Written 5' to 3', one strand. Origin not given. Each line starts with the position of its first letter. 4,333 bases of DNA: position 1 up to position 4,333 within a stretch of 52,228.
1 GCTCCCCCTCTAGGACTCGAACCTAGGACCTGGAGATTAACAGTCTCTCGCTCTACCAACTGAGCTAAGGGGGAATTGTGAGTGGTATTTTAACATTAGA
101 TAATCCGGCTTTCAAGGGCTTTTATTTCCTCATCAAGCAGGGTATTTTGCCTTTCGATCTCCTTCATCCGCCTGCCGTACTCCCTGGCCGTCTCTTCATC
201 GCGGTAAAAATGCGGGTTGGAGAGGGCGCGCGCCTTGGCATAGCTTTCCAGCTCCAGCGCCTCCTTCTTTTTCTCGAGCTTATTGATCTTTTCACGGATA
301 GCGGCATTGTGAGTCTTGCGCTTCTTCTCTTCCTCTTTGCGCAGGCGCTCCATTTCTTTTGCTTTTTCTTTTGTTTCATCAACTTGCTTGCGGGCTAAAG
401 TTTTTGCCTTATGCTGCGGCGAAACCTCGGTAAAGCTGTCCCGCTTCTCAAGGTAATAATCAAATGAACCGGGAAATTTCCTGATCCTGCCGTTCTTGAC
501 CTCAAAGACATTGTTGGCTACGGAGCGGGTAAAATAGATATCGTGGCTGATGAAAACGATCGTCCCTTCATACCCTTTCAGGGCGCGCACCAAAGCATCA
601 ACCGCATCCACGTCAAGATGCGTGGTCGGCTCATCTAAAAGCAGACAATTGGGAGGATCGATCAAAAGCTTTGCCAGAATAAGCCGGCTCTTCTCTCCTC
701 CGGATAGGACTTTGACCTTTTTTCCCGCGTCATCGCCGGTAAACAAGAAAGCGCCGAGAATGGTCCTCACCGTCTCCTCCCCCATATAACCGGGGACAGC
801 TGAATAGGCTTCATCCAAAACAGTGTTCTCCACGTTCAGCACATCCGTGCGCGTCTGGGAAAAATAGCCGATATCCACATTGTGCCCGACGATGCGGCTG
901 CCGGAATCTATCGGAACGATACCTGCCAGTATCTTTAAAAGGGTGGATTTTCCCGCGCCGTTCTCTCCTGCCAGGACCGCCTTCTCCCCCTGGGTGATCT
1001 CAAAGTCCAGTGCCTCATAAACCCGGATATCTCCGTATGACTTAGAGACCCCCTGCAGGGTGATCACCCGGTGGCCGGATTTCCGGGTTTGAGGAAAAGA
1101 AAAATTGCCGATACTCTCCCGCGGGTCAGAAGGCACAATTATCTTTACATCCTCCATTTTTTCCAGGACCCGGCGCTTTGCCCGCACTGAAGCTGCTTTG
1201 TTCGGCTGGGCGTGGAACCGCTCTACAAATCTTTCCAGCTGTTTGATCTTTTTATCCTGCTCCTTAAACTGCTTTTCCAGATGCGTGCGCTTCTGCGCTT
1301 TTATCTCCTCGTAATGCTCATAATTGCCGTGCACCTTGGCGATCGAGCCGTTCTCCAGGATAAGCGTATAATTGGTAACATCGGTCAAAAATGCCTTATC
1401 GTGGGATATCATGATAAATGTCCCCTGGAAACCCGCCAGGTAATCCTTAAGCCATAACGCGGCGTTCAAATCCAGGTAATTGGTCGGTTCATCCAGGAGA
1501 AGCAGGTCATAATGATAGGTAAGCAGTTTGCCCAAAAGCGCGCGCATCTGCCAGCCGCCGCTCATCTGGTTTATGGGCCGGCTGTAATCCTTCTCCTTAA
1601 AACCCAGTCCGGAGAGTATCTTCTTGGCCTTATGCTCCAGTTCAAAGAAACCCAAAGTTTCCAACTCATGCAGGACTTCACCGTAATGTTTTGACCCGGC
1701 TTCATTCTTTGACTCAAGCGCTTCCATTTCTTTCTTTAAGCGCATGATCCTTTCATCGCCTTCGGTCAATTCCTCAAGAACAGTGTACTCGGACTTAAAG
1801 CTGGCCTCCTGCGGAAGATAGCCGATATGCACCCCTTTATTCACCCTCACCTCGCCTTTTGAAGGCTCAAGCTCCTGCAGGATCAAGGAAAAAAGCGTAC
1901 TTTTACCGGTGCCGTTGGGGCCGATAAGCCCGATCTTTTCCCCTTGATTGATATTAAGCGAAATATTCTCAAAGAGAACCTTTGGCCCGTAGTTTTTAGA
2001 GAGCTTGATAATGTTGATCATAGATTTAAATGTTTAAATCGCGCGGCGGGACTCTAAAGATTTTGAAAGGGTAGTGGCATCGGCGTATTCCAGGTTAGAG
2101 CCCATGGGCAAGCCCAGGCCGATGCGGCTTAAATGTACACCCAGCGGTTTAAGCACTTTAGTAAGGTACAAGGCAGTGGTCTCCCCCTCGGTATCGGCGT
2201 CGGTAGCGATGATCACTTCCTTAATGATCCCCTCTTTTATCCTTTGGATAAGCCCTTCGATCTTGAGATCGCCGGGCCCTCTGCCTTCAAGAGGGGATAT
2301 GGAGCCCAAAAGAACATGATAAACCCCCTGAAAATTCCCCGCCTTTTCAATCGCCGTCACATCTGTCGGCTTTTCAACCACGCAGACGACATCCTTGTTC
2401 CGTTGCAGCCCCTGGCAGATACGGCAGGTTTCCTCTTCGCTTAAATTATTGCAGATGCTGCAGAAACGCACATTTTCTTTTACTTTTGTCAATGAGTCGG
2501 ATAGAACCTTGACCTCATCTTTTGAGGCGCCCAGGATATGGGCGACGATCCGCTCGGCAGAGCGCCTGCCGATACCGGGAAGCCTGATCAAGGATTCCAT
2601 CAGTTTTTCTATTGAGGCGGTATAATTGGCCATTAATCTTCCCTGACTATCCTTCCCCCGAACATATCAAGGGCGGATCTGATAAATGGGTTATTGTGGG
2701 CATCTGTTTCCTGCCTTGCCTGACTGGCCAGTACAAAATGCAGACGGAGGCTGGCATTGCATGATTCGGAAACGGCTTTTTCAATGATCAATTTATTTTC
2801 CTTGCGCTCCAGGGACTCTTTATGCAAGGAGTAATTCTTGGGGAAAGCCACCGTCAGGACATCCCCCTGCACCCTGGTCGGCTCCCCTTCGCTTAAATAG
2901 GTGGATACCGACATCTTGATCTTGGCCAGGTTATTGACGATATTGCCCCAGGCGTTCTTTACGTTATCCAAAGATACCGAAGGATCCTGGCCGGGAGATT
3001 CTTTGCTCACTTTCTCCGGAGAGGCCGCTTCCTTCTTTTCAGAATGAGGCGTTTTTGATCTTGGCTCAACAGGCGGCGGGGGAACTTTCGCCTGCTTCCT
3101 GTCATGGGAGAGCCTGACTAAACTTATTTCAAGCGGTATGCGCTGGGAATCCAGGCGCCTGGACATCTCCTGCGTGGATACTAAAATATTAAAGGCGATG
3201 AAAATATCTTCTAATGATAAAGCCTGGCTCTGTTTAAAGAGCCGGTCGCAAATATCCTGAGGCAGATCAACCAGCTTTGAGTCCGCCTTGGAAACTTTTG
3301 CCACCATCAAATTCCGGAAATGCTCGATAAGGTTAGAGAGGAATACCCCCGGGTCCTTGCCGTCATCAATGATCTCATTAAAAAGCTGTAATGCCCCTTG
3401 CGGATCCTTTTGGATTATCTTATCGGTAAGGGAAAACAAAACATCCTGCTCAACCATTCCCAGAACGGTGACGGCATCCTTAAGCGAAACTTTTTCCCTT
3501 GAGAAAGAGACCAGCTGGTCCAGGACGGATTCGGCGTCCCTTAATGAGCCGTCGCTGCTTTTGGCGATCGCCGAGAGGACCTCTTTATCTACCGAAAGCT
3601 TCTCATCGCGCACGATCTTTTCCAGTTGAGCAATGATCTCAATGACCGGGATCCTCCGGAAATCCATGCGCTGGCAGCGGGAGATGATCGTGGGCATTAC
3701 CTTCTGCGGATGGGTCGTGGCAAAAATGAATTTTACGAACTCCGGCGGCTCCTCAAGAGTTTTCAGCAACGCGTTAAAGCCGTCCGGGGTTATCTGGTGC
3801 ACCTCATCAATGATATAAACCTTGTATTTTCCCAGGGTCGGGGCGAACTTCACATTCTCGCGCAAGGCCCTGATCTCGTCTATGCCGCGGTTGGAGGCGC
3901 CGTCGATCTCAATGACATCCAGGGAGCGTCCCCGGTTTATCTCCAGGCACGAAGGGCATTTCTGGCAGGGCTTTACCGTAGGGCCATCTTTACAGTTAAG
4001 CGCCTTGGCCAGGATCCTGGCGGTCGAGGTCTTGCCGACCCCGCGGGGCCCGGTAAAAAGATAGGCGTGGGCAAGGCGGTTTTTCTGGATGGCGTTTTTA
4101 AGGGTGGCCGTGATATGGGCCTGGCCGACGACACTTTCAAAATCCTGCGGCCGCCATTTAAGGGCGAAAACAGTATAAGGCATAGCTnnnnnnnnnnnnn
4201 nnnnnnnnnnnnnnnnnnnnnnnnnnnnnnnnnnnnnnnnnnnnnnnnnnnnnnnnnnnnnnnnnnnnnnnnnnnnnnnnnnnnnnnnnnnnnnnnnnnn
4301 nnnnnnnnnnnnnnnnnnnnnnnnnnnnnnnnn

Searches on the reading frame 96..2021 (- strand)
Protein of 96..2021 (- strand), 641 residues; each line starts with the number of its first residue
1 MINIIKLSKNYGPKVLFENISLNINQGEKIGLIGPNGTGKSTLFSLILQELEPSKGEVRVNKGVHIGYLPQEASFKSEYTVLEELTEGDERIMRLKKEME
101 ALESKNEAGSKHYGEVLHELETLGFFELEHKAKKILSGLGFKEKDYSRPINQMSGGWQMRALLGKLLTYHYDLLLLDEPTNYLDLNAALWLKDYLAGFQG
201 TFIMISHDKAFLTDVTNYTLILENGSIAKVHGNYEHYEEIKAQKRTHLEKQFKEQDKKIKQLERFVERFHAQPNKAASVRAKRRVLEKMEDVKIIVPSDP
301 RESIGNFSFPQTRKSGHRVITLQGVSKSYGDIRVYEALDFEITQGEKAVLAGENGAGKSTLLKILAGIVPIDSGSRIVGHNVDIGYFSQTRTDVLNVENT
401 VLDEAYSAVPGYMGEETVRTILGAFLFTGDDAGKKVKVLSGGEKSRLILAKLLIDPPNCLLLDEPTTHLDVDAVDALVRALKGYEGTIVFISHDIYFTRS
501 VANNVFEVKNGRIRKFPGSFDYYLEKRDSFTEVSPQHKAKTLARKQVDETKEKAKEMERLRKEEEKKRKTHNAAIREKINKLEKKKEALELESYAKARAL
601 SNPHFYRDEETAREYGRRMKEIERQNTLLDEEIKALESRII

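Call 75: search_protein_families(library=pfam, proteins=[window:96-2021:-], max_evalue=0.001)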
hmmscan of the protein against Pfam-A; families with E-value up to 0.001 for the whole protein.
window:96-2021:- (641 aa): 12 families
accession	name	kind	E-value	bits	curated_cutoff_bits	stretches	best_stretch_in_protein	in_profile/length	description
PF00005.33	ABC_tran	-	6.7e-50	169.7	25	2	18-181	2-137/137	ABC transporter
PF12848.13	ABC_tran_Xtn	-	1.4e-16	60.8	25.9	1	222-295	3-76/85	ABC transporter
PF13304.12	AAA_21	-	4.2e-14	53.7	27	0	31-104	3-83/304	AAA domain, putative AbiEii toxin, Type IV TA system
PF13555.12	AAA_29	-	1.2e-08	34.9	27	0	20-62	15-56/61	P-loop containing region of AAA domain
PF02463.25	SMC_N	-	6.3e-08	32.8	40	0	30-217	27-207/220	RecF/RecN/SMC N terminal domain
PF03193.22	RsgA_GTPase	-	7.2e-07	29.6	30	0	335-367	97-128/174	RsgA GTPase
PF13401.12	AAA_22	-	1.7e-05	25.6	27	0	32-88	10-60/130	AAA domain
PF13191.12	AAA_16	-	4.8e-05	24.4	32.6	0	30-60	27-57/167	AAA ATPase domain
PF00004.35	AAA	-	0.0002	22.3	21.2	0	32-52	3-23/131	ATPase family associated with various cellular activities (AAA)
PF00006.31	ATP-synt_ab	-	0.00077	19.6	29.5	0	22-50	9-37/213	ATP synthase alpha/beta family, nucleotide-binding domain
PF13479.12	AAA_24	-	0.00085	19.7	27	0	347-369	4-26/195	AAA domain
PF00910.28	RNA_helicase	-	0.0009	20.1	21.5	0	32-55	3-26/105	RNA helicase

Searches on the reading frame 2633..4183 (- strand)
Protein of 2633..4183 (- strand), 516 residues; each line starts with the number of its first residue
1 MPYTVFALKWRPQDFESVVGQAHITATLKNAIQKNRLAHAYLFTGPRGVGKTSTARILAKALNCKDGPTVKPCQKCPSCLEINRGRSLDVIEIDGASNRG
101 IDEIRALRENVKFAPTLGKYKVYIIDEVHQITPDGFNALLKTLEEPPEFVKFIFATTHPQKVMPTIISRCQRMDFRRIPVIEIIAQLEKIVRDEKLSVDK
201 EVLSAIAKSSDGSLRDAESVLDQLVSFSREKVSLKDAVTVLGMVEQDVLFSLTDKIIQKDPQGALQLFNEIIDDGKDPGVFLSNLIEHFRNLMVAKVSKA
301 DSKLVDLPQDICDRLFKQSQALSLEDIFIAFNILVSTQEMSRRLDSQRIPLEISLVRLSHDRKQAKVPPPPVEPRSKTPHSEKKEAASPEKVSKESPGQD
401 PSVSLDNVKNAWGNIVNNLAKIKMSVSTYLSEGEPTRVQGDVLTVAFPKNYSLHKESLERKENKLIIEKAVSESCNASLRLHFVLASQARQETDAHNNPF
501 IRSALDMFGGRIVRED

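Call 75: search_protein_families(library=pfam, proteins=[window:2633-4183:-], max_evalue=0.001)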
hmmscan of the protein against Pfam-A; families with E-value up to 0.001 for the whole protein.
window:2633-4183:- (516 aa): 13 families
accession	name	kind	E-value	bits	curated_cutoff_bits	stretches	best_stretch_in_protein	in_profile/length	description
PF13177.12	DNA_pol3_delta2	-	8.8e-47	159.5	27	1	21-177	2-159/161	DNA polymerase III, delta subunit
PF12169.13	DNA_pol3_gamma3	-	3.8e-19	69.3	24.4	1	232-360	1-129/143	DNA polymerase III subunits gamma and tau domain III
PF00004.35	AAA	-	1.1e-13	52.2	21.2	1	42-172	2-125/131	ATPase family associated with various cellular activities (AAA)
PF22608.2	DNAX_ATPase_lid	-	8.7e-11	41.9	27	1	183-228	2-47/49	DNA polymerase III clamp loader subunit, ATPase lid domain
PF20964.2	DnaX_C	-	1.1e-10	41.9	26.2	1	400-492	4-94/113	DNA polymerase III subunit tau, C-terminal domain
PF05496.18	RuvB_N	-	8.1e-07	29.4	27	1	11-72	2-67/159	Holliday junction DNA helicase RuvB P-loop domain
PF07728.20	AAA_5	-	9.1e-06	26.2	22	1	42-145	3-92/139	AAA domain (dynein-related subfamily)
PF21694.2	DNA_pol3_delta_C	-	2.1e-05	24.9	27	1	249-299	4-54/121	DNA polymerase III delta subunit, C-terminal domain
PF21960.2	RCF1-5-like_lid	-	2.8e-05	24.4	27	1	187-217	3-34/43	RCF1/5-like, AAA+ ATPase lid domain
PF13191.12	AAA_16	-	6.3e-05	24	32.6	0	19-80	3-70/167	AAA ATPase domain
PF13401.12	AAA_22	-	9.5e-05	23.2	27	1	40-155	7-121/130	AAA domain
PF13173.12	AAA_14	-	0.00018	21.9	27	1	40-166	4-107/129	AAA domain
PF07724.20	AAA_2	-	0.00037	21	27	1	41-145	6-101/166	AAA domain (Cdc48 subfamily)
